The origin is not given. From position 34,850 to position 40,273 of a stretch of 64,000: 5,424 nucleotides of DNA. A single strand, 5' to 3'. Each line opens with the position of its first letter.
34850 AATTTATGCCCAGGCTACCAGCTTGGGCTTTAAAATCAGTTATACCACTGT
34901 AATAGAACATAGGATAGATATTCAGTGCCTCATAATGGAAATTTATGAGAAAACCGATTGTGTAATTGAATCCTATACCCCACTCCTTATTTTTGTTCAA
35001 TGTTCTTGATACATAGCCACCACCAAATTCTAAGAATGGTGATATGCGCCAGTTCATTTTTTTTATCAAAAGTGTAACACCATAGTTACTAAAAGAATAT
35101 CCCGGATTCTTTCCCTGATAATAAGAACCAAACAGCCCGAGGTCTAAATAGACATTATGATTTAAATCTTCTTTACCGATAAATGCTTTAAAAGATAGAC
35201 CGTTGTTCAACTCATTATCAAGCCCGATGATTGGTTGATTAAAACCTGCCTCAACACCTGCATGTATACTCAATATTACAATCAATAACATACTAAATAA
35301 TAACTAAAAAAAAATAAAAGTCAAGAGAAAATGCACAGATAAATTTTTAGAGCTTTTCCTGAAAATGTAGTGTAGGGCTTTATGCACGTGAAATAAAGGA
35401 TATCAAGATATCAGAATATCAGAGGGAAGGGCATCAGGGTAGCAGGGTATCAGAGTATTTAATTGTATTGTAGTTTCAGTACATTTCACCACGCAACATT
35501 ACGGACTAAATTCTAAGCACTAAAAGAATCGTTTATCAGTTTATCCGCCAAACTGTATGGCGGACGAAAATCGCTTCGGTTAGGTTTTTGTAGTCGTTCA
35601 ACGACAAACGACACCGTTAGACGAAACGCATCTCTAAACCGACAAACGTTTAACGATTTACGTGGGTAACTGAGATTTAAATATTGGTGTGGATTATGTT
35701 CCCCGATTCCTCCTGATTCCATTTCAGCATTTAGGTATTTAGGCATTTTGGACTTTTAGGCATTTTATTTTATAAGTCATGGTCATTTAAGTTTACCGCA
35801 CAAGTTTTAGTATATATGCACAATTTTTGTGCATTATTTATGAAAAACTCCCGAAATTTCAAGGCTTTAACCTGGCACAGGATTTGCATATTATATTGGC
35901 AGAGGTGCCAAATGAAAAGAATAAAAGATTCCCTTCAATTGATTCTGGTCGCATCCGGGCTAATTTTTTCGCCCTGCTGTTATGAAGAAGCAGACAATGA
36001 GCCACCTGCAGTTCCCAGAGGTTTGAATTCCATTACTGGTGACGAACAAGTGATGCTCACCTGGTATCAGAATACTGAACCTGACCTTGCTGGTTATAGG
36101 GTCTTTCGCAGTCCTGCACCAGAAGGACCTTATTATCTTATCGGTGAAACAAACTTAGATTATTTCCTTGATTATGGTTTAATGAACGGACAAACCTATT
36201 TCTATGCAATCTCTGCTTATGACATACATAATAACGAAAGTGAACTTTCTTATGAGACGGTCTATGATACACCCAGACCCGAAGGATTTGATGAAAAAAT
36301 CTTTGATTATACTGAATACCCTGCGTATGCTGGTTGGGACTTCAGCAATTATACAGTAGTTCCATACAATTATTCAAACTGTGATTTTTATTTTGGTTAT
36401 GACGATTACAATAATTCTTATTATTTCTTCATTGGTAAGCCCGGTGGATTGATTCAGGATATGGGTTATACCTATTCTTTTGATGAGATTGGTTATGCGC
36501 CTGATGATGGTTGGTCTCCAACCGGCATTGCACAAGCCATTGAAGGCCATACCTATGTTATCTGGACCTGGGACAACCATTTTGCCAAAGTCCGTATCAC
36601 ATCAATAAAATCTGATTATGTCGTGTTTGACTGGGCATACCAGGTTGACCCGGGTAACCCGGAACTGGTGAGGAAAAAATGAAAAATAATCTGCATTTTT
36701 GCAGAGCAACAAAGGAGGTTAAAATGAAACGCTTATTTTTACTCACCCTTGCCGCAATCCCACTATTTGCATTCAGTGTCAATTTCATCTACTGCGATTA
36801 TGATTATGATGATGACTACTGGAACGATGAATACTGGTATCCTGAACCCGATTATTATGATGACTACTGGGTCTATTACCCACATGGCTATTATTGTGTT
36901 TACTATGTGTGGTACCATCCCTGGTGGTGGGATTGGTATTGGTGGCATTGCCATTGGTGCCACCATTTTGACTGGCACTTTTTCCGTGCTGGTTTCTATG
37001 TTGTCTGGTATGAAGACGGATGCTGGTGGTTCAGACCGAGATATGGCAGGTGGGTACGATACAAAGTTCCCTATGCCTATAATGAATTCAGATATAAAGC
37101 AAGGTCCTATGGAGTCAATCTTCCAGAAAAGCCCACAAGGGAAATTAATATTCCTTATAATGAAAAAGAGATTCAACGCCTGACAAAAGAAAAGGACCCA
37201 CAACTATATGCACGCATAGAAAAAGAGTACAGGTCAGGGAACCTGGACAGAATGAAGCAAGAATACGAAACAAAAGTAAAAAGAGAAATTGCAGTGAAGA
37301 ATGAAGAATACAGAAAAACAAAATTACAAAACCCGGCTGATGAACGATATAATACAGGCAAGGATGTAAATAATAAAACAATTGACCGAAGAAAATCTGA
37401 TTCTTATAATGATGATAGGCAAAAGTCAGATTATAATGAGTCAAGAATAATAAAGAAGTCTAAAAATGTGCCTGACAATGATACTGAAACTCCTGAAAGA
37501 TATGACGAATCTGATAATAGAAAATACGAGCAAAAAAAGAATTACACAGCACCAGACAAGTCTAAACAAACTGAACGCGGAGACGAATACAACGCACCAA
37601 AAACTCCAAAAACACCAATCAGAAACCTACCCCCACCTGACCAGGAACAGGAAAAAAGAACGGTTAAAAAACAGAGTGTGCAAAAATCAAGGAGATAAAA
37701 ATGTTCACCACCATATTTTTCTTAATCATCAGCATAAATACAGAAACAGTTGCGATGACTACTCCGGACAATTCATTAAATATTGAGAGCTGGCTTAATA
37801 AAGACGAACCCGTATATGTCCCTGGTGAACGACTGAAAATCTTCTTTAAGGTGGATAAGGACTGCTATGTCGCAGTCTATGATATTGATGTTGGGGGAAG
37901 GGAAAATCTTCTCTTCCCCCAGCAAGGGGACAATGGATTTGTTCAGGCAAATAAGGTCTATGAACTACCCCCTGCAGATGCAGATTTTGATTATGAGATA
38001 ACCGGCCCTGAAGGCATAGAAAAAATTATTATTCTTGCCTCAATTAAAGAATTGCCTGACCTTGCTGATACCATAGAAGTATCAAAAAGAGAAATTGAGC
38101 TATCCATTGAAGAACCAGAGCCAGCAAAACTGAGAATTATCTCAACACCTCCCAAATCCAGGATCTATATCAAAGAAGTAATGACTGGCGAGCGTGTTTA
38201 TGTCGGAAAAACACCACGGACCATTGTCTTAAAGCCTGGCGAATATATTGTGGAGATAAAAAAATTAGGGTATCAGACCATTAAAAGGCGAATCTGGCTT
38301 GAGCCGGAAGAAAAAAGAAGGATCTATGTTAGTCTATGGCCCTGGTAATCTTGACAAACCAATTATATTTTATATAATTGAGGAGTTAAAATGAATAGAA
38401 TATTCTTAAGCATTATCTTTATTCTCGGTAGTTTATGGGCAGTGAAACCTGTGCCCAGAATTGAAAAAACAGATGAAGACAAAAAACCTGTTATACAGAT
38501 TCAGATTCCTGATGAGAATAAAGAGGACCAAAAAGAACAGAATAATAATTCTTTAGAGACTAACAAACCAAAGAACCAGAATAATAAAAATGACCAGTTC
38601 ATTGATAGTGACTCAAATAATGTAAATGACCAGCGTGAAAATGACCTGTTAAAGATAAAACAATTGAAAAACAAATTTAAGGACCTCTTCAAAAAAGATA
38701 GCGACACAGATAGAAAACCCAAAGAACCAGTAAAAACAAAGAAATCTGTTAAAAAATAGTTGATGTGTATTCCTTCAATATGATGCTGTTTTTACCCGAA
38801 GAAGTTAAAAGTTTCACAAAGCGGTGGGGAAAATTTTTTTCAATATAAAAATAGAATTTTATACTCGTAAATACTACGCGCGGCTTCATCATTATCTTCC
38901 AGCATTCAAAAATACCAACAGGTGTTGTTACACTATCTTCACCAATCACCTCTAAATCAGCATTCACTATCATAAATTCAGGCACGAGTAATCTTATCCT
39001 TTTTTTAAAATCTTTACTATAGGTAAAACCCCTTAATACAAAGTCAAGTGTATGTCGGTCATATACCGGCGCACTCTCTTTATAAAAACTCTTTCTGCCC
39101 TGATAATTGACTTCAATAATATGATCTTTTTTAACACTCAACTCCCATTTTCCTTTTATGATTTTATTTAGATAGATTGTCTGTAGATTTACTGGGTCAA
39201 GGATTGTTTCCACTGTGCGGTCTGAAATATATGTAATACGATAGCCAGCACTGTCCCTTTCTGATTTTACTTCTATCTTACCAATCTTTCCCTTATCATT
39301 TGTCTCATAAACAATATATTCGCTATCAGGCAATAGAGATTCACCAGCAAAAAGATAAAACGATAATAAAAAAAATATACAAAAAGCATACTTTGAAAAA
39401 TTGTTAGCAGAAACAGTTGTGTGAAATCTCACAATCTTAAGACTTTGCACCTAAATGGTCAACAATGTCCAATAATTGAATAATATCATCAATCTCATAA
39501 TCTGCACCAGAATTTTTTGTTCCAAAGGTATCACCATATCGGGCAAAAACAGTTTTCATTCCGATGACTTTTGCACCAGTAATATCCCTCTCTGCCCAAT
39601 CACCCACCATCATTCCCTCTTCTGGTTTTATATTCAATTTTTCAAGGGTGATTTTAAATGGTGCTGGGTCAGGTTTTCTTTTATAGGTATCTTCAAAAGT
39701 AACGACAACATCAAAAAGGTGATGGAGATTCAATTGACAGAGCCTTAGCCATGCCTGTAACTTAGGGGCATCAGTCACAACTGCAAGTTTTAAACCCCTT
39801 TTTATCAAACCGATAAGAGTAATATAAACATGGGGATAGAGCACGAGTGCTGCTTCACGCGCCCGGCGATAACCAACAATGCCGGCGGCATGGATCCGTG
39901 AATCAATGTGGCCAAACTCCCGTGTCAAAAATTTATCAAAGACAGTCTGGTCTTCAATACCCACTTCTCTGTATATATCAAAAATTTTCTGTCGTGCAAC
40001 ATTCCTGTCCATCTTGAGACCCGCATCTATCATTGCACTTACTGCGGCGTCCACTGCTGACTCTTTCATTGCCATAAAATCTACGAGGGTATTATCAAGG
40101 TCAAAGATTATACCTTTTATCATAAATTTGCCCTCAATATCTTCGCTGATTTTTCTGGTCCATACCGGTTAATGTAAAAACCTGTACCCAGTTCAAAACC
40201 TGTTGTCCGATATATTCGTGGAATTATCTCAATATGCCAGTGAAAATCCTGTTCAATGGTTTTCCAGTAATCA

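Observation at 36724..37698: Secreted protein whose ~100-residue core is about 45% Trp+Tyr, with His/Cys clusters and an acidic Tyr/Asp-rich lead-in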

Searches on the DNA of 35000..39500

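Call 82: search_rna_families(source=window, start=35000, end=39500, threshold=gathering)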
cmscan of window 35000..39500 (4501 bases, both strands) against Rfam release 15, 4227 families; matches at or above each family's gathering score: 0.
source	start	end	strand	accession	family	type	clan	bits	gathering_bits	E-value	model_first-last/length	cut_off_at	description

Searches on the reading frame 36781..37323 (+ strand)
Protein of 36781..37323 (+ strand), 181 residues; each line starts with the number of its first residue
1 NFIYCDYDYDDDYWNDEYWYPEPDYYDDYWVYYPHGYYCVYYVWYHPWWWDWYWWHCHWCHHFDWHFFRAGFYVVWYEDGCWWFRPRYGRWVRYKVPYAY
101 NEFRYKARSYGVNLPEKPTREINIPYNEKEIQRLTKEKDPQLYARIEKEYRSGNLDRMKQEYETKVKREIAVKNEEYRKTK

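Call 20: search_solved_structures(query=A2, max_evalue=10)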
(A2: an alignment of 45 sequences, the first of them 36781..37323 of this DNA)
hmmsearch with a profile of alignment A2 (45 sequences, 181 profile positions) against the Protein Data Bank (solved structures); distinct sequences matched with E-value up to 10: 3.
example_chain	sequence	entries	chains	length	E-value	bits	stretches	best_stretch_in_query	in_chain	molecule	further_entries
7cn6_A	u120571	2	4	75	0.23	14.5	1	128-174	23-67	Protein spackle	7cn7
6x6o_A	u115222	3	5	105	0.47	13.4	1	128-174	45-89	Protein spackle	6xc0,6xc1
7pgb_H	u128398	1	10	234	1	12.3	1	36-56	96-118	SAT09 fab fragment, heavy chain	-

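Call 22: predict_structure(alignment_id=A2)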
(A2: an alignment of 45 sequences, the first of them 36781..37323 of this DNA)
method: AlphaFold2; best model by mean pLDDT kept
length: 181 residues; sequences in the alignment: 45
mean_pLDDT: 72.5   pTM: 0.65
mean pLDDT of the five models: 72.5, 70.5, 68.3, 66.6, 64.2
residues with pLDDT >= 90: 25; 70-90: 89; 50-70: 37; < 50: 30
segments of 3 or more residues with pLDDT < 50: 7-34
pLDDT, mean of each block of 10 residues (from residue 1): 48 35 35 50 63 59 83 86 77 82 94 91 86 85 87 84 80 80 64
secondary structure, 60 per line:
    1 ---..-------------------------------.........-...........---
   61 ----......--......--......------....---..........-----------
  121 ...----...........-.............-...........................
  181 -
elements in order: H37-45 H47-57 H65-70 E73-78 E81-86 E93-96 H100-109 E121-123 H128-138 H140-152 H154-180

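Call 29: search_protein_representatives(alignment_id=A2)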
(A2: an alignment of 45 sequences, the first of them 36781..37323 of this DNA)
Query: 45 sequences, 181 profile positions. Proteins with E-value up to 0.001 (for the whole library): 20; up to 1e-10: 11; up to 1e-30: 5. The best 20 are listed.
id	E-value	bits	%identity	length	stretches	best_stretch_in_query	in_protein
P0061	4.1e-84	297.1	-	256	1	1-180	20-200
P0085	1.7e-82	291.9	-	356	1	1-180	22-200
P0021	3.3e-82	290.9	-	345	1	1-180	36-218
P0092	9.7e-45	168.9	-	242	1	75-179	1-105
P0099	4.6e-43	163.4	-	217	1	74-175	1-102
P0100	4.3e-28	114.6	-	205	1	92-180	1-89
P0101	9.4e-24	100.5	-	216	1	103-180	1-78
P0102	1.4e-22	96.7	-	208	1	109-180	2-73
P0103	3.8e-22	95.3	-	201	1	103-180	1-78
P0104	1.9e-21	93.0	-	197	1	108-180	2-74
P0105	1.3e-18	83.8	-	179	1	113-180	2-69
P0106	1.2e-09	54.5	-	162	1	132-179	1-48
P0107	1.3e-09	54.4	-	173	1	132-180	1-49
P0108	4.6e-09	52.6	-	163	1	132-180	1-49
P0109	1.2e-08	51.2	-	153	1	132-179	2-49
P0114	1.6e-06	44.3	-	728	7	111-157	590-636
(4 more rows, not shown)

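Call 36: find_related_loci(query=A2, collection=genome_contigs, flank=4000)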
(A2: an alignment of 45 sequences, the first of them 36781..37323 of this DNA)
Query A2 (181 aa) in genome_contigs; peptide patterns used: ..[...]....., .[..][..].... (x = any residue, [..] = any of these).
215 stretches matched a pattern; 40 encode a relative of the query (tblastn E <= 1e-3); 40 distinct loci.
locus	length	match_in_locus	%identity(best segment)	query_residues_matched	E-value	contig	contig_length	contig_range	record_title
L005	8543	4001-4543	98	1-181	1e-119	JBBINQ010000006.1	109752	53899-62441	MAG: candidate division WOR-3 bacterium isolate SLS170214_bin_26 NODE_219_length_109752_cov_15.923480, whole genome shot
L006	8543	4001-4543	81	1-181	5e-100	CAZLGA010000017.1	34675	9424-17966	MAG TPA_asm: uncultured bacterium isolate binchicken_co40_5 genome assembly, contig: NODE_873_length_34675_cov_16.311496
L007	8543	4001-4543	81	1-181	7e-87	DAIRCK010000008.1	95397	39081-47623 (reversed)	MAG TPA_asm: bacterium isolate CTOTU1359 NODE_29_length_95397_cov_7.557488, whole genome shotgun sequence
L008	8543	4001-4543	81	1-181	2e-86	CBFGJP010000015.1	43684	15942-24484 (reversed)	MAG: candidate division WOR-3 bacterium isolate QZM1.Bin.155.optimized.1 genome assembly, contig: NODE_15_length_43684_c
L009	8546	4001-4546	82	1-180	4e-85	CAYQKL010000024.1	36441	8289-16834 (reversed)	MAG TPA_asm: uncultured bacterium isolate binchicken_co274_33 genome assembly, contig: NODE_2934_length_36441_cov_11.453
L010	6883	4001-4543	76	1-181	3e-82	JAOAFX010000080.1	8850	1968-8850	MAG: candidate division WOR-3 bacterium isolate SKW300 NODE_80_length_8850_cov_4.623162, whole genome shotgun sequence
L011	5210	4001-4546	81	1-180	5e-81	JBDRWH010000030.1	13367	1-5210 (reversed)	MAG: candidate division WOR-3 bacterium isolate JZ-4_201808_bins_67 JZ-4_201808_bins_67_scaffold_30, whole genome shotgu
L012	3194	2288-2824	67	1-180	1e-79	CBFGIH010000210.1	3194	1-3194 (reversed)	MAG: candidate division WOR-3 bacterium isolate Cr_S_Bin.42.optimized.1 genome assembly, contig: NODE_210_length_3194_co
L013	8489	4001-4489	79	19-181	2e-76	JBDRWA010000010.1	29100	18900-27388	MAG: candidate division WOR-3 bacterium isolate JZ-2_201709_bins_162 JZ-2_201709_bins_162_scaffold_10, whole genome shot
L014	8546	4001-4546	83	1-180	4e-87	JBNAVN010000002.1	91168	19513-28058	MAG: bacterium isolate Kamch4342-D-MF-039 bin23.fa-2, whole genome shotgun sequence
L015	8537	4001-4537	65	1-179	1e-67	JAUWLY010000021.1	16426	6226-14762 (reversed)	MAG: Candidatus Stahlbacteria bacterium isolate CSMAG_2384 CSMAG_2384_k141_495047_length_16426_cov_7.0000, whole genome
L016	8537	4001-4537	65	1-178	1e-64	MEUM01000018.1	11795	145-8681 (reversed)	MAG: candidate division WOR-3 bacterium RBG_13_43_14 RBG_13_scaffold_12856, whole genome shotgun sequence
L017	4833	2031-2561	65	1-178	6e-64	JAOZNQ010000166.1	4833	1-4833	MAG: bacterium isolate GMC4.concoct.256_sub GMC4_35377_length_4833_cov_6.432817, whole genome shotgun sequence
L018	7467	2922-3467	77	1-180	1e-63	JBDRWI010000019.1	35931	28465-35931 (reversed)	MAG: candidate division WOR-3 bacterium isolate JZ-2_201705_bins_215 JZ-2_201705_bins_215_scaffold_19, whole genome shot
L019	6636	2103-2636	61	1-178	4e-63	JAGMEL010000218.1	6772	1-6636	MAG: candidate division WOR-3 bacterium isolate RS_18_8 ZL530.bin.8.fa_218, whole genome shotgun sequence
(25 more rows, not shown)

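Call 83: fold_search(model_id=the predicted structure, library=pdb)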
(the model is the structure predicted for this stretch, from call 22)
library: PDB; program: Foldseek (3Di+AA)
matches with E <= 10: 29; with E <= 0.001: 0
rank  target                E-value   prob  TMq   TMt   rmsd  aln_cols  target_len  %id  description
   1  3d6w_A                1.2e+00  0.25  0.19  0.30   3.7        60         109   15  LytTr DNA-binding domain of putative methyl-accepting/DNA response regulator from Bacillus cereus. (released 2008-07-15)
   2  3d6w_B                1.5e+00  0.21  0.20  0.30   3.7        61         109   15  LytTr DNA-binding domain of putative methyl-accepting/DNA response regulator from Bacillus cereus. (released 2008-07-15)
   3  8f5g_C                3.3e+00  0.02  0.11  0.11  15.8        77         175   12  NusG-RNA complex (released 2023-11-22)
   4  3zkb_J                4.7e+00  0.02  0.12  0.07  13.7        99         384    9  CRYSTAL STRUCTURE OF THE ATPASE REGION OF Mycobacterium tuberculosis GyrB WITH AMPPNP (released 2013-09-18)
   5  8f5g_A                5.0e+00  0.01  0.11  0.11  14.6        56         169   14  NusG-RNA complex (released 2023-11-22)
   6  2w2w_C                5.3e+00  0.04  0.17  0.25   3.5        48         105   14  PLCg2 Split Pleckstrin Homology (PH) Domain (released 2009-05-05)
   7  2w2w_E                6.0e+00  0.03  0.16  0.24   3.8        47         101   15  PLCg2 Split Pleckstrin Homology (PH) Domain (released 2009-05-05)
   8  5tsg_C                6.4e+00  0.03  0.15  0.08   5.5        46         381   17  PilB from Geobacter metallireducens bound to ADP (released 2017-05-17)
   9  3x37_A                6.8e+00  0.04  0.16  0.24   7.4        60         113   20  Crystal structure of the N-terminal domain of Sld7 in complex with Sld3 (released 2015-08-19)
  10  1y71_A                6.8e+00  0.01  0.14  0.19  10.7       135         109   11  X-ray crystal structure of kinase-associated protein B from Bacillus cereus (released 2005-01-18)
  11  3wa0_D                7.2e+00  0.04  0.15  0.10   3.3        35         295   11  Crystal structure of merlin complexed with DCAF1/VprBP (released 2014-05-28)
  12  3bhd_A                7.2e+00  0.01  0.10  0.09  12.8        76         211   17  Crystal structure of human thiamine triphosphatase (THTPA) (released 2007-12-11)
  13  3tvl_B                7.2e+00  0.01  0.09  0.08  12.5        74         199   16  Complex between the human thiamine triphosphatase and triphosphate (released 2012-10-10)
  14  1y71_B                7.2e+00  0.01  0.12  0.15  15.3       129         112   12  X-ray crystal structure of kinase-associated protein B from Bacillus cereus (released 2005-01-18)
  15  2w2w_G                7.7e+00  0.04  0.17  0.27   3.4        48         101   14  PLCg2 Split Pleckstrin Homology (PH) Domain (released 2009-05-05)
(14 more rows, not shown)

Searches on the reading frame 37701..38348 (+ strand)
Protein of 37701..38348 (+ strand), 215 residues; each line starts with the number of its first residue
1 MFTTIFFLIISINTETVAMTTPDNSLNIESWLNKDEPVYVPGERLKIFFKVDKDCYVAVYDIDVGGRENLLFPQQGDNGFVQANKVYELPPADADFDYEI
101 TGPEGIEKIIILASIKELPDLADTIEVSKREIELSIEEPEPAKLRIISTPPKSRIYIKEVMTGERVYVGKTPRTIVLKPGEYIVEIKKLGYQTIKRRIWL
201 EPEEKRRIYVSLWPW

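Call 5: search_protein_families(library=pfam, proteins=[window:37701-38348:+], max_evalue=0.1)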
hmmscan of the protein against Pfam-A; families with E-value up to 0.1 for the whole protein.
window:37701-38348:+ (215 aa): 2 families
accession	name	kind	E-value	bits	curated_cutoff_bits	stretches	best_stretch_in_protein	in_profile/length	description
PF14326.11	DUF4384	-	7.6e-20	71.2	27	1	39-114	2-78/81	Domain of unknown function (DUF4384)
PF08308.17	PEGA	-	2.1e-10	40.8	20.8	1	143-212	3-67/71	PEGA domain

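Call 35: search_solved_structures(query=window:37701-38348:+, max_evalue=10)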
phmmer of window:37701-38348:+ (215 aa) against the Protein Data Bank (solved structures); distinct sequences matched with E-value up to 10: 1.
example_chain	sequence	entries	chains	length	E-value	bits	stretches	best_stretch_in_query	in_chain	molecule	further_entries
7toj_A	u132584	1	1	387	1.5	11.5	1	91-134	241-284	SGNH/GDSL hydrolase family protein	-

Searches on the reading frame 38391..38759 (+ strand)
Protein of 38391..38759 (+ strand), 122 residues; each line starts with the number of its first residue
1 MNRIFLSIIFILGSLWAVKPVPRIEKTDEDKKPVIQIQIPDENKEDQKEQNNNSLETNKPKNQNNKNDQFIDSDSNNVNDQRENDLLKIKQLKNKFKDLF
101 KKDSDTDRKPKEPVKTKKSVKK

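Call 5: search_protein_families(library=pfam, proteins=[window:38391-38759:+], max_evalue=0.1)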
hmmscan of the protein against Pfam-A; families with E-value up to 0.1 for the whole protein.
window:38391-38759:+ (122 aa): 0 families

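Call 85: search_protein_families(library=pfam, proteins=[window:38391-38759:+], max_evalue=0.1)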
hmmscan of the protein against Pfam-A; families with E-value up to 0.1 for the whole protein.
window:38391-38759:+ (122 aa): 0 families

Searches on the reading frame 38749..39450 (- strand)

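Call 5: search_protein_families(library=pfam, proteins=[window:38749-39450:-], max_evalue=0.1)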
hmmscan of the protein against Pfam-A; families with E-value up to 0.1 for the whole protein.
window:38749-39450:- (233 aa): 3 families
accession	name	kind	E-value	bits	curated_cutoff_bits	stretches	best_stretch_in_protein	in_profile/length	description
PF21347.3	DUF3108_like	-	0.0024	18.2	27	1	165-192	133-160/199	DUF3108-like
PF11306.15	DUF3108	-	0.011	16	26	1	75-188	46-167/209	Protein of unknown function (DUF3108)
PF23560.1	GBD_Hemicentin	-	0.077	13.3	27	0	77-119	56-98/100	Hemicentin galactose-binding domain-like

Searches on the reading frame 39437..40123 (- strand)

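Call 57: search_protein_families(library=pfam, proteins=[window:39437-40123:-], max_evalue=0.00001)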
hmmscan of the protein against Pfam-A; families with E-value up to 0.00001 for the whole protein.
window:39437-40123:- (228 aa): 3 families
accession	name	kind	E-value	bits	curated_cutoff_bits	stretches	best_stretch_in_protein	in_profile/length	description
PF13419.12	HAD_2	-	7.2e-27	95.1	23.8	1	5-193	1-177/178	Haloacid dehalogenase-like hydrolase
PF00702.32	Hydrolase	-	8.1e-25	88.8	26.4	1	2-188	1-191/191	haloacid dehalogenase-like hydrolase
PF13242.12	Hydrolase_like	-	7.4e-10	39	22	1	149-214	3-68/75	HAD-hyrolase-like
